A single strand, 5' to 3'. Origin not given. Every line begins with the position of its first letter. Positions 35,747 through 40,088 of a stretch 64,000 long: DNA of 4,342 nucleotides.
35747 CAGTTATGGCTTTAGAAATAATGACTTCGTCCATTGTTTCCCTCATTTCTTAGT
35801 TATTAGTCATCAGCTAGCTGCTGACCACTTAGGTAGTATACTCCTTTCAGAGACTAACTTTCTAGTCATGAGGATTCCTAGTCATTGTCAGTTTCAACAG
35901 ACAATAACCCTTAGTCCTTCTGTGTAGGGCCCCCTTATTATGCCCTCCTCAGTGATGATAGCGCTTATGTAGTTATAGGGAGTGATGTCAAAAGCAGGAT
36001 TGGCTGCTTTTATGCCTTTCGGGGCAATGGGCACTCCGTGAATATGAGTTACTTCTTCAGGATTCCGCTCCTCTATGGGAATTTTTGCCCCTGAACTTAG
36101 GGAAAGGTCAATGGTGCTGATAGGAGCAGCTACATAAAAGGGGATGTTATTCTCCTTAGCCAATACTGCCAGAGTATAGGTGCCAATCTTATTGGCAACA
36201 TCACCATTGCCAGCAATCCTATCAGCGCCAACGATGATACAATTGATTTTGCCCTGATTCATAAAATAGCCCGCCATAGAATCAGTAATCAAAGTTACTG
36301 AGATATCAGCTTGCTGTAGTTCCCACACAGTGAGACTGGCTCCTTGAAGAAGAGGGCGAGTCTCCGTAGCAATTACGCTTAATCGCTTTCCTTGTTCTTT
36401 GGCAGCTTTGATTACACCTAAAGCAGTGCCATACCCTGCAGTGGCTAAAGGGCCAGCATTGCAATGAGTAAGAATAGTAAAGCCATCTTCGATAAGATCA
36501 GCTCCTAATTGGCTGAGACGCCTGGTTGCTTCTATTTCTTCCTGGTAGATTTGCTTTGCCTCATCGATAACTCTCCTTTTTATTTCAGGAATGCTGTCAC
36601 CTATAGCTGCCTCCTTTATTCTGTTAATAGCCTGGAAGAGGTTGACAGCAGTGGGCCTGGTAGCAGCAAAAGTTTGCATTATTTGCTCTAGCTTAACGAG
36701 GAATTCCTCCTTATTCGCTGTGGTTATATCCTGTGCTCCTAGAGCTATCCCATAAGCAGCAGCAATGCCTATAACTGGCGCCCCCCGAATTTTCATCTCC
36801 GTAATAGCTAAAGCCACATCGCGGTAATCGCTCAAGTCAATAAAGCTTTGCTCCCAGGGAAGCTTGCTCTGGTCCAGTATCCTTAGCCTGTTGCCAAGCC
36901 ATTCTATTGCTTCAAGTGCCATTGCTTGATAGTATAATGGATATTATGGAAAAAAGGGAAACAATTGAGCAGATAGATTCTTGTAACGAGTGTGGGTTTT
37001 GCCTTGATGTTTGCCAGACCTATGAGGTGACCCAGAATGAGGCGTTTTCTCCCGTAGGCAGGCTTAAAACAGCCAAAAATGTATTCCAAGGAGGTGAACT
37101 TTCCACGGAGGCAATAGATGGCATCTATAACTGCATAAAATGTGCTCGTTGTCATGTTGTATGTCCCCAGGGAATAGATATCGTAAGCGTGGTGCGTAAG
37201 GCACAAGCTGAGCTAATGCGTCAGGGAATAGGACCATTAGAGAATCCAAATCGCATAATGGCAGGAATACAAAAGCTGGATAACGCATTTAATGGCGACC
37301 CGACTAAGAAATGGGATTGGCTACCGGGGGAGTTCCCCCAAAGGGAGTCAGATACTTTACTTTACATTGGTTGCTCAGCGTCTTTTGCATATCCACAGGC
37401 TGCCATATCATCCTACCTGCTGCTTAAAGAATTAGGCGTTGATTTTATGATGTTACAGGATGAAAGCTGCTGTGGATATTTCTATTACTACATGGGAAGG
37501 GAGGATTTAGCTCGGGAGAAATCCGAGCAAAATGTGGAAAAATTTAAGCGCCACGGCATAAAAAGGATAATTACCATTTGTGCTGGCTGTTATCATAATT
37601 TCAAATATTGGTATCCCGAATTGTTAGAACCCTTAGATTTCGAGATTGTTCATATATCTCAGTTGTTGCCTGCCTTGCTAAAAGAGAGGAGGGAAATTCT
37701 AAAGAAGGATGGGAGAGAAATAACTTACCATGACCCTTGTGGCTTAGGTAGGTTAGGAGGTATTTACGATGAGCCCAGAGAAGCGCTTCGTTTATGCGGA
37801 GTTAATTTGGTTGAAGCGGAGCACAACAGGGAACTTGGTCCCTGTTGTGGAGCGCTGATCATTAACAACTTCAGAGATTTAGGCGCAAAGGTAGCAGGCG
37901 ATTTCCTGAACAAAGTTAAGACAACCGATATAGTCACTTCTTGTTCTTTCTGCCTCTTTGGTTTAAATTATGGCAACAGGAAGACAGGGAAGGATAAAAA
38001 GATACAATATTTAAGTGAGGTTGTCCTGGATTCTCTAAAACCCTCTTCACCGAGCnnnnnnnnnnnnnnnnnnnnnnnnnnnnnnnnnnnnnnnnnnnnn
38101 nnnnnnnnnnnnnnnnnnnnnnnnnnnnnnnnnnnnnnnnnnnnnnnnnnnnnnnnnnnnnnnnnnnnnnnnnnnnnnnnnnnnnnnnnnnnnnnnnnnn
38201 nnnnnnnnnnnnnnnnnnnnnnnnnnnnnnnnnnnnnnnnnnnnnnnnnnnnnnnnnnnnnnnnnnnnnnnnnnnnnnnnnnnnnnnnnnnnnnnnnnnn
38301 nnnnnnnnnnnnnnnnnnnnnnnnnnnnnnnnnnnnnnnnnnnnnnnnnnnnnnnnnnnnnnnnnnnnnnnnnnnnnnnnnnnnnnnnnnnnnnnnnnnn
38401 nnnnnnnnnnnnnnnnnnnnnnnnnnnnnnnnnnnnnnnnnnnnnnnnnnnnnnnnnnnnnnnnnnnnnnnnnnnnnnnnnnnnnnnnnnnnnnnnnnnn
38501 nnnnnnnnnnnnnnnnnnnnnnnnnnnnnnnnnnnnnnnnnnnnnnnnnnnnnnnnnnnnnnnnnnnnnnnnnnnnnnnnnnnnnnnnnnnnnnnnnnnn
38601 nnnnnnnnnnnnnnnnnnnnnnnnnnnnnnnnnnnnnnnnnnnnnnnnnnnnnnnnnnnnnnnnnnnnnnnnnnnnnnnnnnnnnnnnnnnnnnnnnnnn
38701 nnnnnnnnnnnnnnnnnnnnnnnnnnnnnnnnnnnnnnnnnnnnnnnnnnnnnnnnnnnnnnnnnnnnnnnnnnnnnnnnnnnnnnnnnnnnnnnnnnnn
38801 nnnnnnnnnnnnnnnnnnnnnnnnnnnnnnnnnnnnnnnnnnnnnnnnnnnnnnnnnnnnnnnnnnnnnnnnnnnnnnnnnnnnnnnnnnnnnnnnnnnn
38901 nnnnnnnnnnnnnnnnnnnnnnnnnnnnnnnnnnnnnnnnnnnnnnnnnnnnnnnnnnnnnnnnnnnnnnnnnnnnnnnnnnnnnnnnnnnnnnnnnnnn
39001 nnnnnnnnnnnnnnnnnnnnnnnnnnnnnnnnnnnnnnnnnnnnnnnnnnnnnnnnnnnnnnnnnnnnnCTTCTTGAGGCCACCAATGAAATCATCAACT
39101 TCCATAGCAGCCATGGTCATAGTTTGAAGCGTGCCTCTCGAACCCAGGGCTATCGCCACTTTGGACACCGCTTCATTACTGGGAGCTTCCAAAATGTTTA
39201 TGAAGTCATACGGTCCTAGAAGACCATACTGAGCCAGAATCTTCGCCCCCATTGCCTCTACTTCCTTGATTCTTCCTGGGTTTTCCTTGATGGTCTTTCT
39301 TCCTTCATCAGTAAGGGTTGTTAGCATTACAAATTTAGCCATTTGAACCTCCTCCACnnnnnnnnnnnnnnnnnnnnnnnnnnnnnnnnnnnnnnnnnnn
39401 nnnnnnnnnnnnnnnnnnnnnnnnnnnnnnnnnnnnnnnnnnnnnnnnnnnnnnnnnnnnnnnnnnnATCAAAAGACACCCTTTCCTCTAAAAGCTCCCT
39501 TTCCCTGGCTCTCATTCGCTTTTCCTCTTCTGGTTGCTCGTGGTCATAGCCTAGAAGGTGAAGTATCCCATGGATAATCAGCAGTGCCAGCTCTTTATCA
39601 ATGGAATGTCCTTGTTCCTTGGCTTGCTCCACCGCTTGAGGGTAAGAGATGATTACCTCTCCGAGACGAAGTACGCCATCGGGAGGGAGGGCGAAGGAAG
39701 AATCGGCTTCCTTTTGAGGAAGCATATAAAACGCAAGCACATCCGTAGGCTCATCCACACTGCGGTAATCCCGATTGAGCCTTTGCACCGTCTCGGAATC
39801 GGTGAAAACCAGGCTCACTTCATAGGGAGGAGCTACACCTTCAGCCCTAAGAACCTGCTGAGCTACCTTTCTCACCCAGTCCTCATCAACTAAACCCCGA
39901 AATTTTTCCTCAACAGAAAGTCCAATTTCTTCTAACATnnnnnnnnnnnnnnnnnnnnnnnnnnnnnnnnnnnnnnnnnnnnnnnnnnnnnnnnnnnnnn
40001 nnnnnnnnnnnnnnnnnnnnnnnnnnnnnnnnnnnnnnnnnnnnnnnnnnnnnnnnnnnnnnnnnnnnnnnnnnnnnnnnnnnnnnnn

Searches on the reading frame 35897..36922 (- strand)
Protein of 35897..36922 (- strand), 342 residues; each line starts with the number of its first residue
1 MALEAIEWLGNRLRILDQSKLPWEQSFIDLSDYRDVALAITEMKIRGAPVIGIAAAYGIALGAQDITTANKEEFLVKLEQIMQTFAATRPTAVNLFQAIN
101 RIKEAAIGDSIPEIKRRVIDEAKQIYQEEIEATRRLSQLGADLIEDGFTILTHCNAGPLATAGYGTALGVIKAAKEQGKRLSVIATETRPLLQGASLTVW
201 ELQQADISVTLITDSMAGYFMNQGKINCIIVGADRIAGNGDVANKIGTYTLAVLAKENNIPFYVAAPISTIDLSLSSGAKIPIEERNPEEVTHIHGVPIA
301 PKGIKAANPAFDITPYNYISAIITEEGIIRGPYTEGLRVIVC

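Call 95: search_protein_families(library=pfam, proteins=[window:35897-36922:-], max_evalue=0.001)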
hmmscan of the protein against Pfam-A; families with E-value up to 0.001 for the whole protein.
window:35897-36922:- (342 aa): 1 family
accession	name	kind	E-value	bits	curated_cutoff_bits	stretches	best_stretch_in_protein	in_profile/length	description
PF01008.23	IF-2B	-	2.2e-94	316.3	22.4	1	44-329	1-278/280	Initiation factor 2 subunit family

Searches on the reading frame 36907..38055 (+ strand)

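Call 95: search_protein_families(library=pfam, proteins=[window:36907-38055:+], max_evalue=0.001)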
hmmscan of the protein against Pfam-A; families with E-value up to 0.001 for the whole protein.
window:36907-38055:+ (383 aa): 6 families
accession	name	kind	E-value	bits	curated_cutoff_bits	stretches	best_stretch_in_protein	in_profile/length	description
PF02754.22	CCG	-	1.9e-24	86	20.6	2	152-233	3-85/85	Cysteine-rich domain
PF13183.11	Fer4_8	-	9.7e-12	45.7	27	1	23-90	2-68/68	4Fe-4S dicluster domain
PF13534.11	Fer4_17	-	8.4e-10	39.5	22.2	1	25-91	1-61/61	4Fe-4S dicluster domain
PF12838.12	Fer4_7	-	8.2e-06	26.6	27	1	25-90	1-52/52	4Fe-4S dicluster domain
PF13237.11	Fer4_10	-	0.00032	21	25.5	0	75-96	8-22/53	4Fe-4S dicluster domain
PF13484.11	Fer4_16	-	0.00097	20.3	30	1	26-88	2-65/66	4Fe-4S double cluster binding domain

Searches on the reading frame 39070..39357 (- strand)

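Call 95: search_protein_families(library=pfam, proteins=[window:39070-39357:-], max_evalue=0.001)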
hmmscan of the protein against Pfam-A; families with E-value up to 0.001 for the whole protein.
window:39070-39357:- (96 aa): 1 family
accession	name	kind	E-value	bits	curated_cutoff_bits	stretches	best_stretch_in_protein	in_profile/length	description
PF08734.17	GYD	-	2.3e-24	85.6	31.4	1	9-91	1-88/91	GYD domain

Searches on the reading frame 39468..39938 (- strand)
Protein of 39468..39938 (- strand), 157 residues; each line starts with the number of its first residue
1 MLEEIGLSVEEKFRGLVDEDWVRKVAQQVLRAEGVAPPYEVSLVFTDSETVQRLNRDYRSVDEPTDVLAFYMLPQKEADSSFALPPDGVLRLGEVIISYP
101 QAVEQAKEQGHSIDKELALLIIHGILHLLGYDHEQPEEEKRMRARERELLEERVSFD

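Call 95: search_protein_families(library=pfam, proteins=[window:39468-39938:-], max_evalue=0.001)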
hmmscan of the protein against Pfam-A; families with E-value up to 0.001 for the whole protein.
window:39468-39938:- (157 aa): 1 family
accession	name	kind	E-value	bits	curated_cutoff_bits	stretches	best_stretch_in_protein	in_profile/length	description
PF02130.23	YbeY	-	2e-42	144.5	25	1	19-152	8-128/129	Endoribonuclease YbeY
